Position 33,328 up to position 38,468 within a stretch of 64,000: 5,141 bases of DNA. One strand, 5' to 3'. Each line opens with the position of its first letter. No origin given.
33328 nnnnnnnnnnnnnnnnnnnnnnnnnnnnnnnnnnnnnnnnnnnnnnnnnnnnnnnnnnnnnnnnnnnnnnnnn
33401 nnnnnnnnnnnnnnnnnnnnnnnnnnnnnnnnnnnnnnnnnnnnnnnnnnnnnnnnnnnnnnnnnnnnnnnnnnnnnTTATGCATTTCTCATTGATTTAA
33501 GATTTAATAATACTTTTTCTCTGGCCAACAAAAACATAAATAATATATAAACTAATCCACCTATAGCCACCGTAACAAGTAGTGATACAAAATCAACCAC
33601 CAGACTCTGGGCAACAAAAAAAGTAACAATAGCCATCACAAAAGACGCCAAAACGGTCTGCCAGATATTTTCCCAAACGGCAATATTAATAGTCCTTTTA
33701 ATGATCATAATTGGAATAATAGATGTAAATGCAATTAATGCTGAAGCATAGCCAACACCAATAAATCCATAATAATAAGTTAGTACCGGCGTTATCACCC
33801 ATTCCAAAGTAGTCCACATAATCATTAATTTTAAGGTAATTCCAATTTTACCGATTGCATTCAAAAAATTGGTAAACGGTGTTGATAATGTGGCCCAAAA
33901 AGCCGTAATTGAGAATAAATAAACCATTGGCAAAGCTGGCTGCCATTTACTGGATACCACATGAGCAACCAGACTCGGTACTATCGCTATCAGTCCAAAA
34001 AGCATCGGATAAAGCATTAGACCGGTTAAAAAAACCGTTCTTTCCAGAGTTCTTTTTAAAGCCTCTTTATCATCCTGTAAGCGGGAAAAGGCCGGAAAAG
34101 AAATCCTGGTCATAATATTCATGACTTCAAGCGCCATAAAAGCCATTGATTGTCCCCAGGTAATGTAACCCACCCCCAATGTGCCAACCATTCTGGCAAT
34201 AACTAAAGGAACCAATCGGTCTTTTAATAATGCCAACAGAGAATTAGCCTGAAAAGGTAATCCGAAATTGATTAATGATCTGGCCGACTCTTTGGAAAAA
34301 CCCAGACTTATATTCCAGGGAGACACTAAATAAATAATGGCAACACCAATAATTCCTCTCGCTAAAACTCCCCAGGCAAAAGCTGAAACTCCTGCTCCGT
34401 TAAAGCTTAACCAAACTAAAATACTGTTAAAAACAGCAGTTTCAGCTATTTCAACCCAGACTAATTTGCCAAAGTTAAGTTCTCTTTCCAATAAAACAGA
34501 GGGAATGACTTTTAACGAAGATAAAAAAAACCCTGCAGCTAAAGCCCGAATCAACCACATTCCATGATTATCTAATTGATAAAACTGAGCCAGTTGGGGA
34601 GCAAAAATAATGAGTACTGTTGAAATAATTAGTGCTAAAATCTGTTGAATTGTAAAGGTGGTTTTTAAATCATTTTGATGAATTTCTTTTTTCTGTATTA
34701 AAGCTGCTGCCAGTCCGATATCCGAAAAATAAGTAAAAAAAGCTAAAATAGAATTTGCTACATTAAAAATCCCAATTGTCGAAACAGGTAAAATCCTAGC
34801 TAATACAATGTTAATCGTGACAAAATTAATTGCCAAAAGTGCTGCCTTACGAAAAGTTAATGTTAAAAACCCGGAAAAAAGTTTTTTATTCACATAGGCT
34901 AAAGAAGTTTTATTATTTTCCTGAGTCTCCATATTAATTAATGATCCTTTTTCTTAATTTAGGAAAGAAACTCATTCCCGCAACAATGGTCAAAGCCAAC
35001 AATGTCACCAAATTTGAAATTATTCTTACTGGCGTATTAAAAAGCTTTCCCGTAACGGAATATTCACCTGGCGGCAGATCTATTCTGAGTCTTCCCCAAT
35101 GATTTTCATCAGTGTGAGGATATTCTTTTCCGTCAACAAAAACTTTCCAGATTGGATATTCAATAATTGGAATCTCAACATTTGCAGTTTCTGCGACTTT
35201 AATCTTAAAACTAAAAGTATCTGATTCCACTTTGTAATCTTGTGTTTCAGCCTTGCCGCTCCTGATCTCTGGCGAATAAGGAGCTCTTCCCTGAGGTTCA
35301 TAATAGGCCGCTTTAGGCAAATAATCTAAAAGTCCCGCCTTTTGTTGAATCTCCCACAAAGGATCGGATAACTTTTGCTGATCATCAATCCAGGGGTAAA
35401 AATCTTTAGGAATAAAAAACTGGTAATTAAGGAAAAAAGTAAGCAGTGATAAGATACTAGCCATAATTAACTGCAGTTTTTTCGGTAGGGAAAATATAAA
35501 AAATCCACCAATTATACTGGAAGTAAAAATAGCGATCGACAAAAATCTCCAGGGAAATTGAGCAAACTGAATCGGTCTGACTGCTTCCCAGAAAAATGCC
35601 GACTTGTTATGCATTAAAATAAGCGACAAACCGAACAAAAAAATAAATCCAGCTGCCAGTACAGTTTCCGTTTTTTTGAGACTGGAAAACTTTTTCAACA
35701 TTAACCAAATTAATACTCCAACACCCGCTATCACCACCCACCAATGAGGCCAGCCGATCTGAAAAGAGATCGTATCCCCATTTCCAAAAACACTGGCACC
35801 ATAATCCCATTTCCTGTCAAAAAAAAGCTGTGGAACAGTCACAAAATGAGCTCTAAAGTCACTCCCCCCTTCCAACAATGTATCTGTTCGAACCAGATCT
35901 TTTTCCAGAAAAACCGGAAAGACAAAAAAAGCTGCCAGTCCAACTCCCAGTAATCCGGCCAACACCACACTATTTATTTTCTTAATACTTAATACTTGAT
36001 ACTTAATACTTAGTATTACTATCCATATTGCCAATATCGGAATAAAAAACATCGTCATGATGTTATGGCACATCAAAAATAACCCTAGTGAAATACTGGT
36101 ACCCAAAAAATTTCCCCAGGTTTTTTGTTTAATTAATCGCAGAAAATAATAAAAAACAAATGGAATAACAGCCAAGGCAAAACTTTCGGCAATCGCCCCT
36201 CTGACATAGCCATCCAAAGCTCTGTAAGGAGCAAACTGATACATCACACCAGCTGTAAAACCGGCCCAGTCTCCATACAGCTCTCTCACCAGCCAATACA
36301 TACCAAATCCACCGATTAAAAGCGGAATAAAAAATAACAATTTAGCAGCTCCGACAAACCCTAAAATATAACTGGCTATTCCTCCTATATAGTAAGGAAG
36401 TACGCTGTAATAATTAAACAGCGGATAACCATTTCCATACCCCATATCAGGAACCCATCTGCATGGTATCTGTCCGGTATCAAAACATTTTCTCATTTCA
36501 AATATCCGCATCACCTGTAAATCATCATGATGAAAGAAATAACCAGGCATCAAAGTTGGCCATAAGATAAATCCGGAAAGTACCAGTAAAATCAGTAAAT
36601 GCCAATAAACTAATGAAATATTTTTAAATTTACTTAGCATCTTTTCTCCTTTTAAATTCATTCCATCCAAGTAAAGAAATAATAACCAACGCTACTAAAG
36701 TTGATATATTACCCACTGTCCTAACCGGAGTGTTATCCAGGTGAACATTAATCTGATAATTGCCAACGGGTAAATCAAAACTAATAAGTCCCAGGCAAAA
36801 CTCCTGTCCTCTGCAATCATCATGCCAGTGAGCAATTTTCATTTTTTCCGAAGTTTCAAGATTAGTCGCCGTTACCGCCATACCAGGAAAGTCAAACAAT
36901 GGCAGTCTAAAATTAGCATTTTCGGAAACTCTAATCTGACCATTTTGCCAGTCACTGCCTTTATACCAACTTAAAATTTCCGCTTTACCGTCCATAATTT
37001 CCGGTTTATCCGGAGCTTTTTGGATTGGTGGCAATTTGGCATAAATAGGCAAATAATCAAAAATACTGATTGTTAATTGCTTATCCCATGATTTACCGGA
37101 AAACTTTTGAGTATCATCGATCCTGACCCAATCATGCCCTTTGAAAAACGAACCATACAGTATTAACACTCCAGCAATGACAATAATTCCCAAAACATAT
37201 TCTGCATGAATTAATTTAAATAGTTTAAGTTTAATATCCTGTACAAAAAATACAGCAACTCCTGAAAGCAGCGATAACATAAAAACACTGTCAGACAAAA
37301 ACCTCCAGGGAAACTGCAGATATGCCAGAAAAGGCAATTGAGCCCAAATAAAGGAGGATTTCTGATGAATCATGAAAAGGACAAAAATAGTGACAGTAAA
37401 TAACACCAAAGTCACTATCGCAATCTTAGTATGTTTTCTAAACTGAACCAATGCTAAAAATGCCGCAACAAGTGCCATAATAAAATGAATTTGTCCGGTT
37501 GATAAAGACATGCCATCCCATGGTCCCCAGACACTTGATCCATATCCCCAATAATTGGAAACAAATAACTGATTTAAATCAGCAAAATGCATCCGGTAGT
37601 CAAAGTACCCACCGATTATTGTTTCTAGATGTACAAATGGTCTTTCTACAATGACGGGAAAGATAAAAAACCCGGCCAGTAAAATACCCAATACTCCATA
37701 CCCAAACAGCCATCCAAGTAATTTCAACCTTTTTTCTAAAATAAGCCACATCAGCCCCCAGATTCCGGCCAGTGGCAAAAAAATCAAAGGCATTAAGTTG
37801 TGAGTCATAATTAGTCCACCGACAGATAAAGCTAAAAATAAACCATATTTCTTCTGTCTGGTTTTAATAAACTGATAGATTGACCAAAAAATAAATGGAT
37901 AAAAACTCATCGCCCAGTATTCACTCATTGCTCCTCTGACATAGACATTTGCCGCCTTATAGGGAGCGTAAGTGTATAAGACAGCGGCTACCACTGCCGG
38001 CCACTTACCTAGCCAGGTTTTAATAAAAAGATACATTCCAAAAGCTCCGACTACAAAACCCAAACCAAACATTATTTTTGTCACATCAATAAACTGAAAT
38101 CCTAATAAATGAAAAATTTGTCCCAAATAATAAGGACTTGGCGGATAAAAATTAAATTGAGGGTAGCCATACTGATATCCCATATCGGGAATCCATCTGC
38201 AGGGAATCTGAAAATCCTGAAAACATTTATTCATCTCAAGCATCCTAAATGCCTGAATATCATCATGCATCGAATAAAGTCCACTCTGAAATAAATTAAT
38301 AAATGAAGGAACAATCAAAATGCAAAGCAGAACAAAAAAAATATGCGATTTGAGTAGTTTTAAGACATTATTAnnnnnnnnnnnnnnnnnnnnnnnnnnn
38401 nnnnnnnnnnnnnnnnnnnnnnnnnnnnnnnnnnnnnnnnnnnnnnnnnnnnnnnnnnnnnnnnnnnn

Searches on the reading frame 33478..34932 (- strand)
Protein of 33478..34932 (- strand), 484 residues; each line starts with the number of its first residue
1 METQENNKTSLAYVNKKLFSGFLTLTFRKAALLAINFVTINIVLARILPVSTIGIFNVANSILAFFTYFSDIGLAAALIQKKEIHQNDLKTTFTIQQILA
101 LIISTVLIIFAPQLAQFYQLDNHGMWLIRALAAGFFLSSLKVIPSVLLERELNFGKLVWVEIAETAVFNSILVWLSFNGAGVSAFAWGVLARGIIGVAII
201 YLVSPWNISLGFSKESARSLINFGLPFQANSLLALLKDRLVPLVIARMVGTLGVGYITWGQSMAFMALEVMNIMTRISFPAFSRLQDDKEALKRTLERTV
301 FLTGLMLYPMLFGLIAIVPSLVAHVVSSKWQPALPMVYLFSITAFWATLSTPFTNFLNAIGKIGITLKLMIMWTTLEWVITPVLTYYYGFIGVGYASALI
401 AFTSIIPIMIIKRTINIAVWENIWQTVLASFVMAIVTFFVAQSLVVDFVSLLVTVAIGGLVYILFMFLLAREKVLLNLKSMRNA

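Call 7: search_protein_families(library=pfam, proteins=[window:33478-34932:-], max_evalue=0.01)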
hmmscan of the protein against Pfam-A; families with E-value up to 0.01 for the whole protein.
window:33478-34932:- (484 aa): 2 families
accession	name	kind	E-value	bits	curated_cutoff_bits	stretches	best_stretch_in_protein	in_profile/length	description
PF13440.11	Polysacc_synt_3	-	3.7e-57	194.2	23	1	43-334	1-292/293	Polysaccharide biosynthesis protein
PF01943.22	Polysacc_synt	-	8.3e-19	68.5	28.2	1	35-286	18-274/274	Polysaccharide biosynthesis protein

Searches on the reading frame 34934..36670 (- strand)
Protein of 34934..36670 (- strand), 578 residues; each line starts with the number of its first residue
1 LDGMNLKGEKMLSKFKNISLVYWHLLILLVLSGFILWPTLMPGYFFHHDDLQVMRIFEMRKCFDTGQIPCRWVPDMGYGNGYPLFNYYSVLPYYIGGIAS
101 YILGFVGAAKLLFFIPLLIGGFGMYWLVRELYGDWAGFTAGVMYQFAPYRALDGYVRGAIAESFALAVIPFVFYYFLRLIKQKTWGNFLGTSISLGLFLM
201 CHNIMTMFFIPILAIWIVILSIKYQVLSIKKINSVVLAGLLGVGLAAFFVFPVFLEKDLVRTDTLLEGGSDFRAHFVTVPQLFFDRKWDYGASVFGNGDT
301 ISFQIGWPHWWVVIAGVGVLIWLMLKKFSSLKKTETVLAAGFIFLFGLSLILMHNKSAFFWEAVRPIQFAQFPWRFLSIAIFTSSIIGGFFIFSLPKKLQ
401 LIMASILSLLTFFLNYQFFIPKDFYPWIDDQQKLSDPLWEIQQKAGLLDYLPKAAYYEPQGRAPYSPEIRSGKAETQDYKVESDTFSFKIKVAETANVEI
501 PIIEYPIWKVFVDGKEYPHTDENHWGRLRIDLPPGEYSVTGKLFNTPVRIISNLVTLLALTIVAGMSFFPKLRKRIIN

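Call 7: search_protein_families(library=pfam, proteins=[window:34934-36670:-], max_evalue=0.01)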
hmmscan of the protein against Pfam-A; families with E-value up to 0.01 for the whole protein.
window:34934-36670:- (578 aa): 2 families
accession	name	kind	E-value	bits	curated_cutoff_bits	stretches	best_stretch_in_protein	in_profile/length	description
PF10131.15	PTPS_related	-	2.8e-05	23.2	26.4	1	85-412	1-301/621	6-pyruvoyl-tetrahydropterin synthase related domain; membrane protein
PF13231.12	PMT_2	-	0.00025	21.8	26.1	1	94-237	8-148/160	Dolichyl-phosphate-mannose-protein mannosyltransferase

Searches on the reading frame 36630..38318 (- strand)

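Call 7: search_protein_families(library=pfam, proteins=[window:36630-38318:-], max_evalue=0.01)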
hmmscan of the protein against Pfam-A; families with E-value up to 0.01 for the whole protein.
window:36630-38318:- (562 aa): 1 family
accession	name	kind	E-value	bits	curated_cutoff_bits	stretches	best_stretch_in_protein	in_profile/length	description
PF10131.15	PTPS_related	-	1.5e-10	40.6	26.4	1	55-372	1-287/621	6-pyruvoyl-tetrahydropterin synthase related domain; membrane protein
